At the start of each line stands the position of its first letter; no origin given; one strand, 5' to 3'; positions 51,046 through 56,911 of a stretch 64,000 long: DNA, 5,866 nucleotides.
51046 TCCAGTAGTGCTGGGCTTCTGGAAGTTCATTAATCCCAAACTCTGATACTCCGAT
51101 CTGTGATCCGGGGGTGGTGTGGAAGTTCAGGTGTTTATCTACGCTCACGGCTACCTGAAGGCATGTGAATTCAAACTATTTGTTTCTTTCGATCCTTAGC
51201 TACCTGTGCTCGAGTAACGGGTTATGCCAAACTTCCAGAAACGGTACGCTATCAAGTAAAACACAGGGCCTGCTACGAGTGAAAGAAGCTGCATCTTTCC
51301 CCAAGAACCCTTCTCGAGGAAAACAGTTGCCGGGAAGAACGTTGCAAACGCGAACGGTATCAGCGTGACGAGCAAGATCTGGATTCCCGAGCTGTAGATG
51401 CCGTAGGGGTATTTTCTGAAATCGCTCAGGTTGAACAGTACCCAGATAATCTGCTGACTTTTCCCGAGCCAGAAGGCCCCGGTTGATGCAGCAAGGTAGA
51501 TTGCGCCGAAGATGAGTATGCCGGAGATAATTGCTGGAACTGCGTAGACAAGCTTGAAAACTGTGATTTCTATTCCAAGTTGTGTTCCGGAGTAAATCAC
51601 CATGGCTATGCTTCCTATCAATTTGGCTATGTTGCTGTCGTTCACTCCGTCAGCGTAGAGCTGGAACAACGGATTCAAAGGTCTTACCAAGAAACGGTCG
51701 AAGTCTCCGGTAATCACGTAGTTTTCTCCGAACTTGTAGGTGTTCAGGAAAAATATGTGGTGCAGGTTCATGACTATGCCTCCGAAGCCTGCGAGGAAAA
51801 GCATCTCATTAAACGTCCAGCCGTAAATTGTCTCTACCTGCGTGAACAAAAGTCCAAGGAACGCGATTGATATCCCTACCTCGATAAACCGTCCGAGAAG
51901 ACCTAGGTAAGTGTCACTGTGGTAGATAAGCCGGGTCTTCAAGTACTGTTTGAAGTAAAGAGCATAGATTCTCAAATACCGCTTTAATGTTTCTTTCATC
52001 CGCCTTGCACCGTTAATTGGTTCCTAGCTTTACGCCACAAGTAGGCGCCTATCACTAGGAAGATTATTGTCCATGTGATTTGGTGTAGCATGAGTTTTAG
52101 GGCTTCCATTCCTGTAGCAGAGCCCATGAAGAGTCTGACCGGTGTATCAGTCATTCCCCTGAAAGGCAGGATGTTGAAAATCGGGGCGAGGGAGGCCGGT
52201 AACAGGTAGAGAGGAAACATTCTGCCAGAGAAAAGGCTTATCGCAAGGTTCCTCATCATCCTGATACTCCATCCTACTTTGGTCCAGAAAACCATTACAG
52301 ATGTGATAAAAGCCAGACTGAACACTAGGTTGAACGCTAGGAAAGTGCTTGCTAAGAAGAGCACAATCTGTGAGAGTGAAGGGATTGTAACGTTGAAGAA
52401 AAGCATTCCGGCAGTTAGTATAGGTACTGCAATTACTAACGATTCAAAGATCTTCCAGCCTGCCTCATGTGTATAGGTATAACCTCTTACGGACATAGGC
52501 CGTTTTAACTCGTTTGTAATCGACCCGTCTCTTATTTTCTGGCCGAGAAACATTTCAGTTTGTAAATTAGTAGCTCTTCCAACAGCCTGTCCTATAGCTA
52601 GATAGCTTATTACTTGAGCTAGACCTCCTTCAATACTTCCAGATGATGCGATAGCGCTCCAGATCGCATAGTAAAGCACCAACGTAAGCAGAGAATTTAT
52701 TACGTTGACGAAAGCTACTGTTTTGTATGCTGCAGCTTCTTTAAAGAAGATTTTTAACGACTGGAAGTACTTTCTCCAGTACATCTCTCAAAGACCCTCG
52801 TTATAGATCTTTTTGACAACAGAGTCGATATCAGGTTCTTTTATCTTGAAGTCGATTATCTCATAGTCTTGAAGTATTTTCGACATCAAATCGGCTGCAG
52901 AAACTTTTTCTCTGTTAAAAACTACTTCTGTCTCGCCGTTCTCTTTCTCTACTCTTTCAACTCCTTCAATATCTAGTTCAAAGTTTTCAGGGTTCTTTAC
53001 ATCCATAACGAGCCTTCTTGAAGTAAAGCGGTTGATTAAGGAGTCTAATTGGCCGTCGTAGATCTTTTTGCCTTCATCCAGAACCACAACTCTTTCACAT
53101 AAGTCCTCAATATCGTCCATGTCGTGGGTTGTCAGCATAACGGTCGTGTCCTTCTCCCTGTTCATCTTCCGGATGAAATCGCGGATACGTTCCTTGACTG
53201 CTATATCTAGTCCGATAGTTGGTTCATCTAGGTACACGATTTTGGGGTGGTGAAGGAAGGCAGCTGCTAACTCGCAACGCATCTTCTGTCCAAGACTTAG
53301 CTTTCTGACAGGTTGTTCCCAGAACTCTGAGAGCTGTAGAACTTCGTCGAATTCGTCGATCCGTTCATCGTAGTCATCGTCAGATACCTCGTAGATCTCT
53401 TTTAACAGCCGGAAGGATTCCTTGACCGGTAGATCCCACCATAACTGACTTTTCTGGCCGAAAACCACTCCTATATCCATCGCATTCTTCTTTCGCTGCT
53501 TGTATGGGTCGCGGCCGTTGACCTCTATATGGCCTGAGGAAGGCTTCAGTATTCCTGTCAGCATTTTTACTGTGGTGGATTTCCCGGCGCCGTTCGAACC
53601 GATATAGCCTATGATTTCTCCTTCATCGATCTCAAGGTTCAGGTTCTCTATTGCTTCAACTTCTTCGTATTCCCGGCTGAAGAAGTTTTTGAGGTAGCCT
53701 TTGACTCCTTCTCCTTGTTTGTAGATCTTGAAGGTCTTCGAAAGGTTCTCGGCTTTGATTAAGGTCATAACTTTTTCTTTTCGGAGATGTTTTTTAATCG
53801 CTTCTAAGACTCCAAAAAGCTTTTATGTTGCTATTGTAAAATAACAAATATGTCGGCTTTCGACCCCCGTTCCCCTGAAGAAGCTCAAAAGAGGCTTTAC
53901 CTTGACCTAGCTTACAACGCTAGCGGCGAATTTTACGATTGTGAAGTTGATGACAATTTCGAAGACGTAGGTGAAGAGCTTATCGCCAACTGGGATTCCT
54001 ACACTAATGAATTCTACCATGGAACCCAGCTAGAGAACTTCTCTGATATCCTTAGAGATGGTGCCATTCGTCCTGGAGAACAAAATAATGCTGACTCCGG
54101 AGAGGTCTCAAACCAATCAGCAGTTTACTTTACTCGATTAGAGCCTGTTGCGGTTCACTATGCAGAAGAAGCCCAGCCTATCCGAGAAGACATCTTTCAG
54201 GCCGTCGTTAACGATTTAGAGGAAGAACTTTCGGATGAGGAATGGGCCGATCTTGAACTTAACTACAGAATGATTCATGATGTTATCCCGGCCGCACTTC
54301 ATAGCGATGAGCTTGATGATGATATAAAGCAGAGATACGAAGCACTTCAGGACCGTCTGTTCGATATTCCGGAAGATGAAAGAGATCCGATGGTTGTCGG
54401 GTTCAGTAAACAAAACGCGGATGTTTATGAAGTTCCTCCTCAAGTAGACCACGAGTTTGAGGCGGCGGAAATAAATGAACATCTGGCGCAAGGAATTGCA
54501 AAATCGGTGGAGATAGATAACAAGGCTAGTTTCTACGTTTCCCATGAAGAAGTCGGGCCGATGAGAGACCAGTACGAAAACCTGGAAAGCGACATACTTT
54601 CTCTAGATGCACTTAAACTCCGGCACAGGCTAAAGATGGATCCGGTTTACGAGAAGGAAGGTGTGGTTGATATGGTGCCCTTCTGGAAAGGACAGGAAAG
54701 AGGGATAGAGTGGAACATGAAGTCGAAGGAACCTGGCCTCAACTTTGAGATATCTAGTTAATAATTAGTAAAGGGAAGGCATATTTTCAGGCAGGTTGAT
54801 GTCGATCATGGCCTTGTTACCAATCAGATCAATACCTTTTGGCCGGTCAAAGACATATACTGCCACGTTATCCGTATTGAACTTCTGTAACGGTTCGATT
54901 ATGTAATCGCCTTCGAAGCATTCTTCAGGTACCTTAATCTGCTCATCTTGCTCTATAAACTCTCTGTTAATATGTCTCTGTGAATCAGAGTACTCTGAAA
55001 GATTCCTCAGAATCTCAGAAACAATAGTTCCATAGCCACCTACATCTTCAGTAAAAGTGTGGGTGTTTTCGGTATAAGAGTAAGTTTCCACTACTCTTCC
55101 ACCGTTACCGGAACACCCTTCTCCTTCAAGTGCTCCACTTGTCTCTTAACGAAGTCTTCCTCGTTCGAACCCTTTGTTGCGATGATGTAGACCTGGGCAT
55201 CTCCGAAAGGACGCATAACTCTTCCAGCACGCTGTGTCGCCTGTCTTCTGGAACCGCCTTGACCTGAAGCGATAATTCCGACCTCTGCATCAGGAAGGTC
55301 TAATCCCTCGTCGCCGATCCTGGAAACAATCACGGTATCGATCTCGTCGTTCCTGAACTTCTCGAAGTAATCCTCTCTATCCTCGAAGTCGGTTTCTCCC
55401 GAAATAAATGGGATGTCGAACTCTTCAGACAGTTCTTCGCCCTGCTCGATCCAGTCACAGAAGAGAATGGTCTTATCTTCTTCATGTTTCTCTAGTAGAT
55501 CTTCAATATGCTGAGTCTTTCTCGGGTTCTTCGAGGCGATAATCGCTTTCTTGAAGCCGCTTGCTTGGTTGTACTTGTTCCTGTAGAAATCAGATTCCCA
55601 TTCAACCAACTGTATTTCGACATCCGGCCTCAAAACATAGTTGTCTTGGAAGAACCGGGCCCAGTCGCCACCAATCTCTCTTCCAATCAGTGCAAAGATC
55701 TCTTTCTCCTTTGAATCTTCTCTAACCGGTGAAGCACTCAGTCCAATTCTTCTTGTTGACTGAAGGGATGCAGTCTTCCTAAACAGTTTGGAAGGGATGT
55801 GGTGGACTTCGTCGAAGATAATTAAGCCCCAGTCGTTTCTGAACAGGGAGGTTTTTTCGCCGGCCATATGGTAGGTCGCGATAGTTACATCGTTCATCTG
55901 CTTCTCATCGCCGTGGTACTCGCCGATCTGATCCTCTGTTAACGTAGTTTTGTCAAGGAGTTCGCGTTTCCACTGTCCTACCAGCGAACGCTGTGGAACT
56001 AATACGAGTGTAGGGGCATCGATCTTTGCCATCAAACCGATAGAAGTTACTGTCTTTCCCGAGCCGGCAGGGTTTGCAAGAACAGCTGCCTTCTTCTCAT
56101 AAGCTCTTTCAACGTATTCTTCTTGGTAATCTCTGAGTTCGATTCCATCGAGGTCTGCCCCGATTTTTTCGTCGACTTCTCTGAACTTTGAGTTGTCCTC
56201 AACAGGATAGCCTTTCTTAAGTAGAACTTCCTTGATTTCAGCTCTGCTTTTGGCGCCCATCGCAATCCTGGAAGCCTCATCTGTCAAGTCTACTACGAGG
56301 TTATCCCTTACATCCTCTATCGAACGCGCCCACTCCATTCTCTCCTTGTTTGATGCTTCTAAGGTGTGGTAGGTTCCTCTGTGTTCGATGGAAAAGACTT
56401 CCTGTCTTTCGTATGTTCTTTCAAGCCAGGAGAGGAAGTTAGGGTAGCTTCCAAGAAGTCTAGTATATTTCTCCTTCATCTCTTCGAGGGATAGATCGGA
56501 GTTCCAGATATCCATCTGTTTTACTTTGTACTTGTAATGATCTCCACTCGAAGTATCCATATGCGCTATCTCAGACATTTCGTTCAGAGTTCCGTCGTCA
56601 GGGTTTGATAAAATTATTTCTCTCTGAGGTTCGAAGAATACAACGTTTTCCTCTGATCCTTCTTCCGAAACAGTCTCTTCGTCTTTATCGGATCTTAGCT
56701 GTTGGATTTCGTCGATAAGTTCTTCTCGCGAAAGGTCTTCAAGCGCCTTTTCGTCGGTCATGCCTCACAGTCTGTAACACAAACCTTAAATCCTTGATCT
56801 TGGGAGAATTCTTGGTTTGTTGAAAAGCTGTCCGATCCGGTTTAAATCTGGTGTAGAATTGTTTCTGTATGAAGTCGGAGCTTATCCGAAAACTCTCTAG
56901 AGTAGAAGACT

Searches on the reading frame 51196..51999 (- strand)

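Call 84: search_protein_families(library=pfam, max_evalue=0.00001, proteins=[window:51196-51999:-])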
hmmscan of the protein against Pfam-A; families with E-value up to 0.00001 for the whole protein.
window:51196-51999:- (267 aa): 1 family
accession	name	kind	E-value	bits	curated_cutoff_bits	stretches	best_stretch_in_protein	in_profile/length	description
PF06182.17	ABC2_membrane_6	-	1.4e-46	159.5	22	1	39-266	2-229/229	ABC-2 family transporter protein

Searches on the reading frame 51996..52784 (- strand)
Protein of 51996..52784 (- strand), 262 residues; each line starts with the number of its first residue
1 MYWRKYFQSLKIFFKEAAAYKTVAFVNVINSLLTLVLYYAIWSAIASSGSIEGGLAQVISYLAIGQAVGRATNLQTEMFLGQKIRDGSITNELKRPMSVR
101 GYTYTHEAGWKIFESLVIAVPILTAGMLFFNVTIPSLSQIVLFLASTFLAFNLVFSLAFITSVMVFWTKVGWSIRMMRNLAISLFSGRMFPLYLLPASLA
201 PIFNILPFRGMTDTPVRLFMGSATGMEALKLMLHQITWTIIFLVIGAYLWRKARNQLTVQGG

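Call 84: search_protein_families(library=pfam, max_evalue=0.00001, proteins=[window:51996-52784:-])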
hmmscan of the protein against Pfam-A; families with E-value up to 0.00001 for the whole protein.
window:51996-52784:- (262 aa): 1 family
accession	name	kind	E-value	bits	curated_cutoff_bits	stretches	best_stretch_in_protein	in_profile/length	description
PF06182.17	ABC2_membrane_6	-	5.7e-14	52.9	22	1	32-261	5-229/229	ABC-2 family transporter protein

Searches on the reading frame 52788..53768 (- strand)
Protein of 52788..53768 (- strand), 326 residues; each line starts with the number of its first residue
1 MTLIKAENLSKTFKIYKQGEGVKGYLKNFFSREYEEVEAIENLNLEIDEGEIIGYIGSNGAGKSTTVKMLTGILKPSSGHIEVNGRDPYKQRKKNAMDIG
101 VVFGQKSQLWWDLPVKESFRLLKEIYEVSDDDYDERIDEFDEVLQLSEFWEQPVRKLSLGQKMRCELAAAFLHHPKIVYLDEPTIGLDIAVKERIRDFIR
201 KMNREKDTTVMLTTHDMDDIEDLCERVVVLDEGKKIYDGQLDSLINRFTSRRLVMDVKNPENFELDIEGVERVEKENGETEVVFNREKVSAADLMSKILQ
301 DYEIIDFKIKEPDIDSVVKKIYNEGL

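Call 84: search_protein_families(library=pfam, max_evalue=0.00001, proteins=[window:52788-53768:-])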
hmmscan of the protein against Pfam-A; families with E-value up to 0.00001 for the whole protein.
window:52788-53768:- (326 aa): 2 families
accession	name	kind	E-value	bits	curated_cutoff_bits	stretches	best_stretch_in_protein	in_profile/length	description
PF00005.33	ABC_tran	-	7.6e-30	104.7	25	1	41-184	2-136/137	ABC transporter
PF13304.12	AAA_21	-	2.7e-10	41.2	27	1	152-216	233-299/304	AAA domain, putative AbiEii toxin, Type IV TA system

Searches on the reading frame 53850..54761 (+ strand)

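Call 62: search_protein_families(library=pfam, max_evalue=0.01, proteins=[window:53850-54761:+])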
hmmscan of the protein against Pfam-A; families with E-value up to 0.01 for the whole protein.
window:53850-54761:+ (303 aa): 2 families
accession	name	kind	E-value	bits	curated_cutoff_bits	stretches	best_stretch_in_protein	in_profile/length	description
PF01902.24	Diphthami_syn_2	-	0.0037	17.3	23.2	0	202-283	39-123/219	Diphthamide synthase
PF19164.5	DUF5846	-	0.0082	16.6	27.7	0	55-97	6-51/117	Family of unknown function (DUF5846)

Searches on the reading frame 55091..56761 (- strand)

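Call 84: search_protein_families(library=pfam, max_evalue=0.00001, proteins=[window:55091-56761:-])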
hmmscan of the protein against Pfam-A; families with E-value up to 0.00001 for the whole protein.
window:55091-56761:- (556 aa): 5 families
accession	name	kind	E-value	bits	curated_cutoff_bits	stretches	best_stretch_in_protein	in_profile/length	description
PF16203.11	ERCC3_RAD25_C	-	9.7e-27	94.3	27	1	390-521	21-154/248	ERCC3/RAD25/XPB C-terminal helicase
PF04851.21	ResIII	-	5.8e-24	85.3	22.5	1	207-346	2-163/164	Type III restriction enzyme, res subunit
PF00271.37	Helicase_C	-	5.6e-17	62.4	23.5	1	415-517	2-108/110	Helicase conserved C-terminal domain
PF00176.29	SNF2-rel_dom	-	2.4e-12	47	24.9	1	222-359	16-175/290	SNF2-related domain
PF00270.35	DEAD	-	4.8e-10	39.9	26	1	211-346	2-161/167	DEAD/DEAH box helicase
